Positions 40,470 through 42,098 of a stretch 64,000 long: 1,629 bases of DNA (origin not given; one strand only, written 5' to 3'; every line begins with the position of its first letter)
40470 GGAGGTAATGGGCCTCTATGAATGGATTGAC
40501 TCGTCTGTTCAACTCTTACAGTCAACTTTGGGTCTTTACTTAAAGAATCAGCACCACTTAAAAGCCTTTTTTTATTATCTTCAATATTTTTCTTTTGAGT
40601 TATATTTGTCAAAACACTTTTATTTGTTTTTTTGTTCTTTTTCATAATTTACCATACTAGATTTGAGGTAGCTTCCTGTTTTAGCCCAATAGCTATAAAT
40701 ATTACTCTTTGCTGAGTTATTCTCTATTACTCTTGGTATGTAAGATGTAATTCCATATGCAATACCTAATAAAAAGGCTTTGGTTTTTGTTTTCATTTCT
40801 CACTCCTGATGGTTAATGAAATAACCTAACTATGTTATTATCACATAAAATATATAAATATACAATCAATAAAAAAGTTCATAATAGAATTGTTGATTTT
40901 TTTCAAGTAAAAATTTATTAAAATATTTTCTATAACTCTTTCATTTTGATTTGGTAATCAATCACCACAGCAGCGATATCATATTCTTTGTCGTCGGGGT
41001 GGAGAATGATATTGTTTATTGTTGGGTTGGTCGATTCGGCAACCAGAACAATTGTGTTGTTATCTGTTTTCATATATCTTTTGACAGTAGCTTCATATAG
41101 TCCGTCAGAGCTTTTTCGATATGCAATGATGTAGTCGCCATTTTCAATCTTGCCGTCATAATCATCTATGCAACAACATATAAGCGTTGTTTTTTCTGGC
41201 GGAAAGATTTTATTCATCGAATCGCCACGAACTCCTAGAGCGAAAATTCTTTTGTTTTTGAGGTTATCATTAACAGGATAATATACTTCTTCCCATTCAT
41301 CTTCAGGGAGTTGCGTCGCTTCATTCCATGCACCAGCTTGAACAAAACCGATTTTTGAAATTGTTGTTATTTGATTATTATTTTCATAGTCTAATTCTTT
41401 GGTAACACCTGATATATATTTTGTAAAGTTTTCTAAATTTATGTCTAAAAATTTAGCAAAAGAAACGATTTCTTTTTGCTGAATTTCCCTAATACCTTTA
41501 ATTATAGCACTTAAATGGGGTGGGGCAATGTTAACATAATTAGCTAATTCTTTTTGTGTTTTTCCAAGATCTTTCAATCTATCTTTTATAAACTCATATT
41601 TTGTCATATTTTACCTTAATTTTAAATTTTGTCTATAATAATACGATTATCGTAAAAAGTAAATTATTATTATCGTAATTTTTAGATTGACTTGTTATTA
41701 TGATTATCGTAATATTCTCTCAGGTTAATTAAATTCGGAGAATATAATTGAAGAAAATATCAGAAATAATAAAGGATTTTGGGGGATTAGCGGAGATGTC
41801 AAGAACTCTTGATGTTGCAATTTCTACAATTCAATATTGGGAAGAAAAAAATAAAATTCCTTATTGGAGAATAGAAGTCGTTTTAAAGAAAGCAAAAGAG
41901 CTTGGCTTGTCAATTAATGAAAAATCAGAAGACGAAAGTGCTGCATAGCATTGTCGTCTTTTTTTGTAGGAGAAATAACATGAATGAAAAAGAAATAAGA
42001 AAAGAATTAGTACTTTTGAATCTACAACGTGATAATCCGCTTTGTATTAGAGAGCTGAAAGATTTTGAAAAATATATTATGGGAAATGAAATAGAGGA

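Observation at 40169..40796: Membrane proteins in the rexAB-like slot downstream of cI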

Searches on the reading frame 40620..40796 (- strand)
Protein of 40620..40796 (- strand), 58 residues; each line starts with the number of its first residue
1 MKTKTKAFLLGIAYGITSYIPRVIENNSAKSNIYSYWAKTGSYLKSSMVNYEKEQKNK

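Call 3: search_protein_families(library=pfam, proteins=[window:40620-40796:-], max_evalue=0.1)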
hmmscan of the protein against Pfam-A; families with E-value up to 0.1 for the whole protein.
window:40620-40796:- (58 aa): 0 families

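Call 4: search_protein_families(library=phrogs, proteins=[window:40620-40796:-], max_evalue=0.1)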
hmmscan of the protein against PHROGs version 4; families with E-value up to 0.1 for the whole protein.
window:40620-40796:- (58 aa): 1 family
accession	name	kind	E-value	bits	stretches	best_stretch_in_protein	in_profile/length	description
phrog_22381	-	unknown function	0.0031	18.6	1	21-57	36-72/78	-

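Call 20: search_protein_families(library=padloc, proteins=[window:40620-40796:-], max_evalue=1)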
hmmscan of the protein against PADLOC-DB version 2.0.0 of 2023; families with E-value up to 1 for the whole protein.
window:40620-40796:- (58 aa): 0 families

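Call 21: search_protein_families(library=ncbifam, proteins=[window:40620-40796:-], max_evalue=1)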
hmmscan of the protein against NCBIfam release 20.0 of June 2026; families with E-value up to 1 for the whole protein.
window:40620-40796:- (58 aa): 0 families

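Call 27: find_homologous_proteins(query=window:40620-40796:-, max_evalue=10)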
Query window:40620-40796:- (58 aa): 1 proteins with E <= 10 among 1 candidates.
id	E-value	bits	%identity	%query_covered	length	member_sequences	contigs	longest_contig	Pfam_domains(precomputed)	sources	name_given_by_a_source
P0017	8.2e-30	118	100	100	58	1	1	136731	-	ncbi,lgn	ncbi:MAG: hypothetical protein ACK5N8_06680 [Alphaproteobacteria bacterium]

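Call 39: search_protein_families(library=pfam, alignment_id=A2, max_evalue=0.1)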
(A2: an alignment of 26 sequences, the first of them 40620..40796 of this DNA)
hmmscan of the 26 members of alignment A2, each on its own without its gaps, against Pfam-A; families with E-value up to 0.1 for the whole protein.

A. member 1, window:40620-40796:- (58 aa): 0 families

B. families by the number of members that match (of 26 scanned): 3 families
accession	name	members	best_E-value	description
PF23396.1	DUF7103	1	0.015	Family of unknown function (DUF7103)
PF16837.10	SF3A3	1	0.064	Pre-mRNA-splicing factor SF3A3, of SF3a complex, Prp9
PF25547.1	WXG100_2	1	0.073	WXG100 like domain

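Call 57: search_protein_families(library=ncbifam, alignment_id=A2, max_evalue=0.1)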
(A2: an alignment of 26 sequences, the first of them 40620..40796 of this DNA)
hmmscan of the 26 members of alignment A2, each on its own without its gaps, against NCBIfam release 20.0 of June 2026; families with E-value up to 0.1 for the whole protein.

A. member 1, window:40620-40796:- (58 aa): 0 families

B. families by the number of members that match (of 26 scanned): 2 families
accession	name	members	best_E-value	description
NF006261.0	PRK08406.1-5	1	0.021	transcription elongation factor NusA-like protein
NF040502.1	PPT_acetyltrans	1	0.083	phosphinothricin N-acetyltransferase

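Call 59: search_solved_structures(query=A2, max_evalue=1)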
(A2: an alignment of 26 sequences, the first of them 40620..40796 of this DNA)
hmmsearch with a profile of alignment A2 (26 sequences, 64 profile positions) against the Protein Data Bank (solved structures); distinct sequences matched with E-value up to 1: 1.
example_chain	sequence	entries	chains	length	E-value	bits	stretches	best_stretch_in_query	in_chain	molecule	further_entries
4nu7_A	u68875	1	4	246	0.73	12.9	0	36-58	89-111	Ribulose-phosphate 3-epimerase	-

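Call 60: find_homologous_proteins(query=A2, max_evalue=0.001)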
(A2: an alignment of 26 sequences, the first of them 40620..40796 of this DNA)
Query A2 (26 sequences) (58 aa, profile of the alignment): 82 proteins with E <= 0.001 among 214 candidates.
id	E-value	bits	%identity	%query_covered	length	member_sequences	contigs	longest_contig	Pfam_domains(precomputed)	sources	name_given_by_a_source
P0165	2.6e-15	74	-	-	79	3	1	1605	-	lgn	-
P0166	1.3e-14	71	-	-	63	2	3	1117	-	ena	-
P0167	2.9e-14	70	-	-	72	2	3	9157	-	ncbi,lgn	ncbi:MAG: hypothetical protein WA542_00330 [Candidatus Acidiferrum sp.]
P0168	5.4e-14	69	-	-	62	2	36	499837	-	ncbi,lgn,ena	-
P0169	2.5e-13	67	-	-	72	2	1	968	-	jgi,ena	-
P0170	2.6e-13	67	-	-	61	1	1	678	-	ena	-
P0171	5.0e-13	66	-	-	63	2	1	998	-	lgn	-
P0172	6.2e-13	66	-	-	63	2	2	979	-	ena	-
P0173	7.6e-13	66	-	-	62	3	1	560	-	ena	-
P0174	8.3e-13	66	-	-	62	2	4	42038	-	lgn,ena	-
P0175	1.1e-12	65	-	-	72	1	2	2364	-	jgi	jgi:hypothetical protein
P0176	1.2e-12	65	-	-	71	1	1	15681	-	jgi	jgi:hypothetical protein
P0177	1.2e-12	65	-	-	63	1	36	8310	-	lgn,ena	-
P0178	1.7e-12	65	-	-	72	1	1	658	-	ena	-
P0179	1.9e-12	64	-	-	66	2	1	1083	-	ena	-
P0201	4.8e-11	60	-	-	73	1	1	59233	-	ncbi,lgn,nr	ncbi:MAG: hypothetical protein LAN71_03580 [Acidobacteriia bacterium]|nr:hypothetical protein [Terri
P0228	7.0e-8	50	-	-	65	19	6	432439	-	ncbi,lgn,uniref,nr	ncbi:TPA: hypothetical protein MDV38_003570 [Klebsiella pneumoniae]|uniref:hypothetical protein n=1 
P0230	8.9e-8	49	-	-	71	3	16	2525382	-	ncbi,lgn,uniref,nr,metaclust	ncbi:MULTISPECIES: hypothetical protein [Staphylococcus]|uniref:hypothetical protein n=1 Tax=Staphyl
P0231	9.3e-8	49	-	-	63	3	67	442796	-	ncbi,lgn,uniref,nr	ncbi:hypothetical protein ZW61_003737 [Salmonella enterica subsp. houtenae]|uniref:Uncharacterized p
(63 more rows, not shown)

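Call 61: find_encoding_contigs(protein=P0231, flank=7000, max_places=4)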
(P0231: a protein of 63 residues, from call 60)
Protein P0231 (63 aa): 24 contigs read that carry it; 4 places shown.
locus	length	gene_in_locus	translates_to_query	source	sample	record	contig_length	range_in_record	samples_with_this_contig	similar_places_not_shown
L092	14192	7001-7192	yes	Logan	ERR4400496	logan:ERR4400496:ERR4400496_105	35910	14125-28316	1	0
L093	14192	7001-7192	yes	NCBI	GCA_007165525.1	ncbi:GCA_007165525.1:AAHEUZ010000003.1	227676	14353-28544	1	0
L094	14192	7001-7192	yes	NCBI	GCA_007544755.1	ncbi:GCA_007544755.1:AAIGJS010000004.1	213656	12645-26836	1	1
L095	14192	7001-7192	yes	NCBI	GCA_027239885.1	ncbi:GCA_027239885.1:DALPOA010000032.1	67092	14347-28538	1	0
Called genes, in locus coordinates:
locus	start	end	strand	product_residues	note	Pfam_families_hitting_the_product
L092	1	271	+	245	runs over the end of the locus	PF05175:MTS, PF06325:PrmA (weak), PF13649:Methyltransf_25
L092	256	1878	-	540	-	PF00890:FAD_binding_2, PF01266:DAO, PF03486:HI0933_like (faint), PF07992:Pyr_redox_2 (weak), PF02910:Succ_DH_flav_C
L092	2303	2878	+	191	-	PF07638:Sigma70_ECF, PF04542:Sigma70_r2, PF08281:Sigma70_r4_2, PF04545:Sigma70_r4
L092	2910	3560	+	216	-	PF03872:RseA_N, PF03873:RseA_C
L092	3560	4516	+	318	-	PF03888:MucB_RseB, PF17188:MucB_RseB_C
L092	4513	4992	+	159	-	PF04246:RseC_MucC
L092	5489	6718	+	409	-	PF13356:Arm-DNA-bind_3, PF22022:Phage_int_M, PF00589:Phage_integrase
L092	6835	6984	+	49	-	-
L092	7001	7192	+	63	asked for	-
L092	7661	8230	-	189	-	PF10543:ORF6N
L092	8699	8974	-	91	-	-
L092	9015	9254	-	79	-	PF13269:DUF4060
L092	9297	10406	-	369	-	PF03837:RecT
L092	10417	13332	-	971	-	PF06630:Exonuc_VIII, PF12684:DUF3799 (weak)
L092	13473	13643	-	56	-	PF27493:YdaE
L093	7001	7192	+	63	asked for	-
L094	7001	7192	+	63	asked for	-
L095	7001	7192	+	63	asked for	-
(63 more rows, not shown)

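Call 62: find_encoding_contigs(protein=P0228, flank=7000, max_places=4)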
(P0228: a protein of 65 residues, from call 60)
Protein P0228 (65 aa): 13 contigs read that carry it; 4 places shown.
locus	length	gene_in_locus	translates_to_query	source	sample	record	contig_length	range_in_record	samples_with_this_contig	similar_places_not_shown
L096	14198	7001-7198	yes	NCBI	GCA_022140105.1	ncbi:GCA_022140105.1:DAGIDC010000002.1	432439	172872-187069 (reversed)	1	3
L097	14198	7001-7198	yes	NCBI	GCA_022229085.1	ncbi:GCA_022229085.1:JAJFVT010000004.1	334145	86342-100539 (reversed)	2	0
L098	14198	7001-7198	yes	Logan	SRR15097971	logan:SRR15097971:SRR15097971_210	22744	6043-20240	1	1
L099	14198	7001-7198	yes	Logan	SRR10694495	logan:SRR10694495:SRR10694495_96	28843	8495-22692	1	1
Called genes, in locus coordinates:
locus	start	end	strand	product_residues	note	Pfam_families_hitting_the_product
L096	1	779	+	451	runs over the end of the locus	-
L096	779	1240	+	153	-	-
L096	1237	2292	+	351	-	PF19774:DUF6260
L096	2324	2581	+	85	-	-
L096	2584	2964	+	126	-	PF24085:DUF7370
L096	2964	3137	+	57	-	-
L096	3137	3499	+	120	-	-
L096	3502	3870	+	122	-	-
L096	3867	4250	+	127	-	PF23842:Phage_tail_terminator_3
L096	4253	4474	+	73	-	-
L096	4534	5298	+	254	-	PF13927:Ig_3, PF13895:Ig_2 (weak)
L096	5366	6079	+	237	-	PF19759:DUF6246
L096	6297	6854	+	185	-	PF09669:Phage_pRha, PF10549:ORF11CD3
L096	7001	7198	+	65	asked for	-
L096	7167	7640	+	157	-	PF10097:DUF2335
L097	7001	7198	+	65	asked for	-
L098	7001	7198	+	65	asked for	-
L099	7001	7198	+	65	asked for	-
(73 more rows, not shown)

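Call 63: find_encoding_contigs(protein=P0230, flank=7000, max_places=4)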
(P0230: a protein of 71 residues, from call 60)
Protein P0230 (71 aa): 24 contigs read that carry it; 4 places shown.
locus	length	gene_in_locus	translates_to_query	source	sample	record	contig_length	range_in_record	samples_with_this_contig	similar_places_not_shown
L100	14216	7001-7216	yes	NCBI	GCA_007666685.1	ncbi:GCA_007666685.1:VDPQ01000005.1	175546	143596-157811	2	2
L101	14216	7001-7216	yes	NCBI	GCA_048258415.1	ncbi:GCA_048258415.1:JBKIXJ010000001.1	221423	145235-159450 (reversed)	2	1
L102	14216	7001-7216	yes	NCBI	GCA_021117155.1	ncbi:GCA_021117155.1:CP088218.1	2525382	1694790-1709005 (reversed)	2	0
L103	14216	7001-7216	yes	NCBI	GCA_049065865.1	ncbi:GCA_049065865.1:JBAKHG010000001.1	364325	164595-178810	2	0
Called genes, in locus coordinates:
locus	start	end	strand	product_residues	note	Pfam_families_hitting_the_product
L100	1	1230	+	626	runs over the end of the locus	-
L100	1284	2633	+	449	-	PF10651:BppU_N, PF01391:Collagen, PF27308:XkdV_N (weak)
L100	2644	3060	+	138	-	-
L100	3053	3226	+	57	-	PF09693:Phage_XkdX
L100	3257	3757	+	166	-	-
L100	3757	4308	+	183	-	-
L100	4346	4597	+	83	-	PF04688:Holin_SPP1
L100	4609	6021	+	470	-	PF01510:Amidase_2, PF05257:CHAP, PF25606:SH3b_P2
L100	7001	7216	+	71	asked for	-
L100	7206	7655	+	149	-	PF10097:DUF2335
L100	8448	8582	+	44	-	PF05480:PSMbeta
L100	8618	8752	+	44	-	PF05480:PSMbeta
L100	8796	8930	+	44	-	PF05480:PSMbeta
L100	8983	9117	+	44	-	PF05480:PSMbeta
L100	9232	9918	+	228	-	PF00702:Hydrolase, PF13419:HAD_2, PF13242:Hydrolase_like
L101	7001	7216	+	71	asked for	-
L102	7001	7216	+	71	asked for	-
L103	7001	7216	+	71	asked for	-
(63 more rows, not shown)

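Call 76: predict_structure(alignment_id=A3)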
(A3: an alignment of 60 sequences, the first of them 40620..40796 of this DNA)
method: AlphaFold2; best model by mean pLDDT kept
length: 58 residues; sequences in the alignment: 60
mean_pLDDT: 75.2   pTM: 0.42
mean pLDDT of the five models: 75.2, 75.0, 73.5, 71.2, 71.2
residues with pLDDT >= 90: 16; 70-90: 17; 50-70: 25; < 50: 0
segments of 3 or more residues with pLDDT < 50: none
pLDDT, mean of each block of 10 residues (from residue 1): 68 64 59 82 93 88
secondary structure, 60 per line:
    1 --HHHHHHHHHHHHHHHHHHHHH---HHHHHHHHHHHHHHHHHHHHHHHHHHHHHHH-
elements in order: H3-23 H27-57

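Call 83: find_encoding_contigs(protein=P0168, flank=6000, max_places=5)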
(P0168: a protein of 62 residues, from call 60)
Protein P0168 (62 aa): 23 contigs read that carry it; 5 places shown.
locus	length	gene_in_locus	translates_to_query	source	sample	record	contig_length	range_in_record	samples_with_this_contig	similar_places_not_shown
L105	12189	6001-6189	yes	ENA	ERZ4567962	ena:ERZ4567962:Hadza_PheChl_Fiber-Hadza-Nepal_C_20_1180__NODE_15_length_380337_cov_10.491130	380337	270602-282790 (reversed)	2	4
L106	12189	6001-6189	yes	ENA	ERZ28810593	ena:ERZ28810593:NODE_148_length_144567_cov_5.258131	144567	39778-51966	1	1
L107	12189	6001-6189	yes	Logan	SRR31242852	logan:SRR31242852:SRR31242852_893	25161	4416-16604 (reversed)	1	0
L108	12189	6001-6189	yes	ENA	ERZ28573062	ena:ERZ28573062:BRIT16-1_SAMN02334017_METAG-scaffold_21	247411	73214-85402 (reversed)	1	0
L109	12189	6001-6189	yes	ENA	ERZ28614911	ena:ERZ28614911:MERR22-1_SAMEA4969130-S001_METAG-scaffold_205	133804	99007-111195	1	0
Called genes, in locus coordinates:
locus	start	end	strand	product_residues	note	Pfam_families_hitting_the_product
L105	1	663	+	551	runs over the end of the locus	PF14284:PcfJ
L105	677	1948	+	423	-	-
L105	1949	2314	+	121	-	-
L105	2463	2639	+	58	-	-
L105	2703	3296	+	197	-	PF09669:Phage_pRha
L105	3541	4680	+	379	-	PF14199:DUF4317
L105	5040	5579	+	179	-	-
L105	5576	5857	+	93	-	-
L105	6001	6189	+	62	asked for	-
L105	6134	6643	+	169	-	PF10097:DUF2335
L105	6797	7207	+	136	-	-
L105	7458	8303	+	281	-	PF01527:HTH_Tnp_1 (weak), PF10668:Phage_terminase (weak), PF13384:HTH_23 (faint), PF03592:Terminase_2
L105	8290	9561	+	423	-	PF03237:Terminase_6N, PF17289:Terminase_6C (weak)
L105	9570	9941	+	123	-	-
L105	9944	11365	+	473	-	PF05133:SPP1_portal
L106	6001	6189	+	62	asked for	-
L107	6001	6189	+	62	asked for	-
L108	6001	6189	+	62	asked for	-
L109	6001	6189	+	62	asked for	-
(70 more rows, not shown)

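Call 84: find_encoding_contigs(protein=P0201, flank=6000, max_places=2)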
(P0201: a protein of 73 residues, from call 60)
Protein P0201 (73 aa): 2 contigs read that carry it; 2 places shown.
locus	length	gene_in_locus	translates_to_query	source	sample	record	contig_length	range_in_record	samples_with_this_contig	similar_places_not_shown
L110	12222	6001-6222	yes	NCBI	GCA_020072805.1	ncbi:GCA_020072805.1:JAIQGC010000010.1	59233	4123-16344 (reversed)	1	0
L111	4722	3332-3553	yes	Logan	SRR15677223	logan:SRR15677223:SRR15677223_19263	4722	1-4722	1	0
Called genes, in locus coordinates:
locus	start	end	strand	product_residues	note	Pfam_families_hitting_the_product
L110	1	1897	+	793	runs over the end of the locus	PF00171:Aldedh, PF07368:DUF1487 (faint), PF00171:Aldedh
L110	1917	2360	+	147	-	-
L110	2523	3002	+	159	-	PF03449:GreA_GreB_N, PF01272:GreA_GreB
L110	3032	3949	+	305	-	PF01112:Asparaginase_2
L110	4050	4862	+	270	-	-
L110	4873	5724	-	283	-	-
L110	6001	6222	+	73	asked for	-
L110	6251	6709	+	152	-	PF10097:DUF2335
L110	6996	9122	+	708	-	PF00009:GTP_EFTU, PF03144:GTP_EFTU_D2 (weak), PF22042:EF-G_D2, PF14492:EFG_III, PF03764:EFG_IV, PF00679:EFG_C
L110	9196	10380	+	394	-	PF01053:Cys_Met_Meta_PP, PF00155:Aminotran_1_2, PF06838:Met_gamma_lyase (weak)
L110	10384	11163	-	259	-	PF00990:GGDEF (weak)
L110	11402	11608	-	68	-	PF00313:CSD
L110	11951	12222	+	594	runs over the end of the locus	PF22310:NMB0315_dom_I (faint), PF01464:SLT, PF01476:LysM, PF23446:LysM1_NFP_LYK (faint), PF23473:LysM3_LYK4_5 (faint), PF01476:LysM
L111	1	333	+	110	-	?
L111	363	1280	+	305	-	PF01112:Asparaginase_2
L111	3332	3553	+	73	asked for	-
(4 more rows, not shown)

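Call 97: search_dna_similar(query=window:40620-40796:-, collection=phages, mode=protein, max_evalue=10, max_rows=10)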
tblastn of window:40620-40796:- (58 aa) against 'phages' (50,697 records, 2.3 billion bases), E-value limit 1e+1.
Records with a match: 5; places in all: 5; records where one place covers at least 80% of the query: 0.
Best place of each record, by identity: <60% 5.
By first word of the organism name: Salmonella 3; Escherichia 1; Alteromonas 1.
By host as written in the record: Homo sapiens 2; Escherichia coli O157:H7 ATCC 43895 1; Salmonella enterica subsp. enterica serovar Kentucky 1; Alteromonas macleodii 1.
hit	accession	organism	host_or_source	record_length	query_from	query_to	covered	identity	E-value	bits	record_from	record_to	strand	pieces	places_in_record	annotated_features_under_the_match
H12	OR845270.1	Escherichia phage ECO95 1-6-1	Escherichia coli O157:H7 ATCC 43895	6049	16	41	45%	53.8%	1e+0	31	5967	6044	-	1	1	record has no annotation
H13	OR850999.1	Salmonella phage S.Kent 1-2-1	Salmonella enterica subsp. enterica ...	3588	16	41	45%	53.8%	2e+0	31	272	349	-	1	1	record has no annotation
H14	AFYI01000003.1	Salmonella enterica subsp. enterica serovar Infantis str. ...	Homo sapiens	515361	16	41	45%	53.8%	2e+0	31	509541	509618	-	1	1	periplasmic binding protein and sugar binding domain of the LacI ...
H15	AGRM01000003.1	Salmonella enterica subsp. houtenae str. ATCC BAA-1581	Homo sapiens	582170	16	41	45%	53.8%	2e+0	31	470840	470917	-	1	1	periplasmic binding protein and sugar binding domain of the LacI ...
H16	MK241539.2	Alteromonas phage P24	Alteromonas macleodii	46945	26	58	57%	36.4%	2e+0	31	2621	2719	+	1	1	hypothetical protein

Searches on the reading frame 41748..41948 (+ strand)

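Call 3: search_protein_families(library=pfam, proteins=[window:41748-41948:+], max_evalue=0.1)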
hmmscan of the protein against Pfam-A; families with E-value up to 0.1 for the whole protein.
window:41748-41948:+ (66 aa): 6 families
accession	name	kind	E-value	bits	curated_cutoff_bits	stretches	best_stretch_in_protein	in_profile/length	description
PF00376.29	MerR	-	2.6e-05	24.4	28.2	1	15-41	3-30/38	MerR family regulatory protein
PF12844.13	HTH_19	-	0.0012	19.1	30.2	1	13-58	14-57/64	Helix-turn-helix domain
PF14549.12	P22_Cro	-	0.0013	18.9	30.2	1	5-41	3-40/60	DNA-binding transcriptional regulator Cro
PF07022.19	Phage_CI_repr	-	0.0016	19.2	22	1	16-58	17-56/65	Bacteriophage CI repressor helix-turn-helix domain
PF13411.12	MerR_1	-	0.0042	17.6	21.6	1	15-38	4-27/69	MerR HTH family regulatory protein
PF15943.11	YdaS_toxin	-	0.016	15.5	30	1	4-38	1-36/65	Bacterial toxin YdaS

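Call 4: search_protein_families(library=phrogs, proteins=[window:41748-41948:+], max_evalue=0.1)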
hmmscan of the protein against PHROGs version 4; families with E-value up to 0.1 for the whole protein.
window:41748-41948:+ (66 aa): 7 families
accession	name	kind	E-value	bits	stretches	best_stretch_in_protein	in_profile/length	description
phrog_8008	-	DNA, RNA and nucleotide metabolism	0.00011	22.8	1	4-34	7-37/66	DNA binding protein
phrog_409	-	transcription regulation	0.00014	23.4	1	3-61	16-76/127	transcriptional regulator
phrog_2856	-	transcription regulation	0.00049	20.7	1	3-50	51-98/165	transcriptional regulator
phrog_4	-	transcription regulation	0.0018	18.4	1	2-58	131-190/400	transcriptional repressor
phrog_8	-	transcription regulation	0.0019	18.7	1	2-56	79-132/346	transcriptional regulator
phrog_2104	-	unknown function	0.0062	17.7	1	15-58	56-99/103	-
phrog_27605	-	transcription regulation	0.042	14.8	1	3-48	8-53/127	transcriptional repressor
